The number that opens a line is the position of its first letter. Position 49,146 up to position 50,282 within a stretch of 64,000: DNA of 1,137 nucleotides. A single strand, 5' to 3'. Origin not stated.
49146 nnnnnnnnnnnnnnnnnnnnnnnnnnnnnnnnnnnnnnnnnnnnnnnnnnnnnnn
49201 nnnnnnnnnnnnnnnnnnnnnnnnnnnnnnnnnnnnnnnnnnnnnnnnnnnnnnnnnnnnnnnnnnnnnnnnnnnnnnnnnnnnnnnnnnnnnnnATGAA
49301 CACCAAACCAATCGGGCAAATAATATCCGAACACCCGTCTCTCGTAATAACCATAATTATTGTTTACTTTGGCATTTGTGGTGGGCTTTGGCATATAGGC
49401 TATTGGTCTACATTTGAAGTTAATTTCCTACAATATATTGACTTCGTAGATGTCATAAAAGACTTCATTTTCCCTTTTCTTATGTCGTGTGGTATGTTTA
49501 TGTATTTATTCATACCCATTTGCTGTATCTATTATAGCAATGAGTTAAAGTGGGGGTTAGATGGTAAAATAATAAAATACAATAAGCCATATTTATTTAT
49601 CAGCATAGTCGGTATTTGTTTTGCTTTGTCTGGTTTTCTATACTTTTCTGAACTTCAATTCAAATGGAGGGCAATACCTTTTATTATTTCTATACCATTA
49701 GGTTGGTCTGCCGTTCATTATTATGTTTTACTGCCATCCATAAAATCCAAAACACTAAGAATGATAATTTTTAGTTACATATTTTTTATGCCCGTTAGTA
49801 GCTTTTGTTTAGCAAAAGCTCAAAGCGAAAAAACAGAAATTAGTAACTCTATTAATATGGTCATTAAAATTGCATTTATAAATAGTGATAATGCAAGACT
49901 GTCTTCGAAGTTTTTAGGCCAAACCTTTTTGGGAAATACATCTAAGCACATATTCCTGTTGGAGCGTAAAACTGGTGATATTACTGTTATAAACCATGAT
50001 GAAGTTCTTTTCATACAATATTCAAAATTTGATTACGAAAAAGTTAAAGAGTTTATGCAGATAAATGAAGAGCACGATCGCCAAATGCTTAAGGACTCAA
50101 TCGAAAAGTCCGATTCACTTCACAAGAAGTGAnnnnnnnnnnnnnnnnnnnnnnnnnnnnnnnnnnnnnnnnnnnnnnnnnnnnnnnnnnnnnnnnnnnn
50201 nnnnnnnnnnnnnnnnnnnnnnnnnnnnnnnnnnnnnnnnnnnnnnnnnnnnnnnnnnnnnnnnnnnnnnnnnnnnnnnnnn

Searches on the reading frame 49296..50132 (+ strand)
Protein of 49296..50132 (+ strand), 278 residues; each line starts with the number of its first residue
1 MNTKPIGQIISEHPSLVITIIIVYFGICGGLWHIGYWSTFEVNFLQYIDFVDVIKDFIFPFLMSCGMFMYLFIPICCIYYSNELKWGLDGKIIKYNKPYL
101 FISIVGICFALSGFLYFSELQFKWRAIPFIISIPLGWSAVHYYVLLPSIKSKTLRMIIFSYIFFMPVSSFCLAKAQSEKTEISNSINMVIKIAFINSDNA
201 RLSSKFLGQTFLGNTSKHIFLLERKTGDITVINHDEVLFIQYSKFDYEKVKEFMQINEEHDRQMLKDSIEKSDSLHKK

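Call 7: search_protein_families(library=pfam, proteins=[window:49296-50132:+], max_evalue=0.01)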
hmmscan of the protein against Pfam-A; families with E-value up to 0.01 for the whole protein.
window:49296-50132:+ (278 aa): 0 families

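Call 44: search_protein_families(library=phrogs, proteins=[window:49296-50132:+], max_evalue=0.001)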
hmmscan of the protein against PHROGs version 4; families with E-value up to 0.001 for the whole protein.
window:49296-50132:+ (278 aa): 0 families

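Call 51: find_encoding_contigs(protein=window:49296-50132:+, flank=6000, max_places=6)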
Protein window:49296-50132:+ (278 aa): 13 contigs read that carry it; 6 places shown.
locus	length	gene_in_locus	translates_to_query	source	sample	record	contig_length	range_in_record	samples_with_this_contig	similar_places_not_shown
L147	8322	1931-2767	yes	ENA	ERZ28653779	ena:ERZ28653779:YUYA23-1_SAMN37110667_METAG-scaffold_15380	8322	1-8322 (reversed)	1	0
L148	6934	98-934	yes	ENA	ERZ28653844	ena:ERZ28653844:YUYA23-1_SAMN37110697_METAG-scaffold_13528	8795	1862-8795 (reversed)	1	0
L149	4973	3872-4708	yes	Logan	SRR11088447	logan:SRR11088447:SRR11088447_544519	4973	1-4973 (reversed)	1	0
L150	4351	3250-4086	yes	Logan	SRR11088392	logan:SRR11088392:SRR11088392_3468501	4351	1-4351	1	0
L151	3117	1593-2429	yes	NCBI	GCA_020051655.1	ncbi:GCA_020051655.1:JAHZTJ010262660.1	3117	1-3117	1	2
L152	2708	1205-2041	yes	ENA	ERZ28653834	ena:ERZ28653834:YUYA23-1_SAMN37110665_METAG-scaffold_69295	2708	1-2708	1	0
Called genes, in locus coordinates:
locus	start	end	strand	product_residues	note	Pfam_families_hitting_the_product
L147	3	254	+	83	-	?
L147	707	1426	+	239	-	-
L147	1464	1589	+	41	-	-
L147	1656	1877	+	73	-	-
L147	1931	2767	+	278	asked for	-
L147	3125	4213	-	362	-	PF19898:DUF6371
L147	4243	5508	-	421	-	PF05272:VapE-like_dom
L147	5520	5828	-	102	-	PF12728:HTH_17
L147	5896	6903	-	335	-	-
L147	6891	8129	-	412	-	PF17293:Arm-DNA-bind_5, PF13102:Phage_int_SAM_5, PF00589:Phage_integrase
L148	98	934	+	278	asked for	-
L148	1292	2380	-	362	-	PF19898:DUF6371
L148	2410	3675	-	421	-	PF05272:VapE-like_dom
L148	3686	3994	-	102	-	PF12728:HTH_17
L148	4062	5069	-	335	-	-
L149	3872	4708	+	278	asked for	-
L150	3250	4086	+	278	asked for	-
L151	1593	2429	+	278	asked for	-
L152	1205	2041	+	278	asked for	-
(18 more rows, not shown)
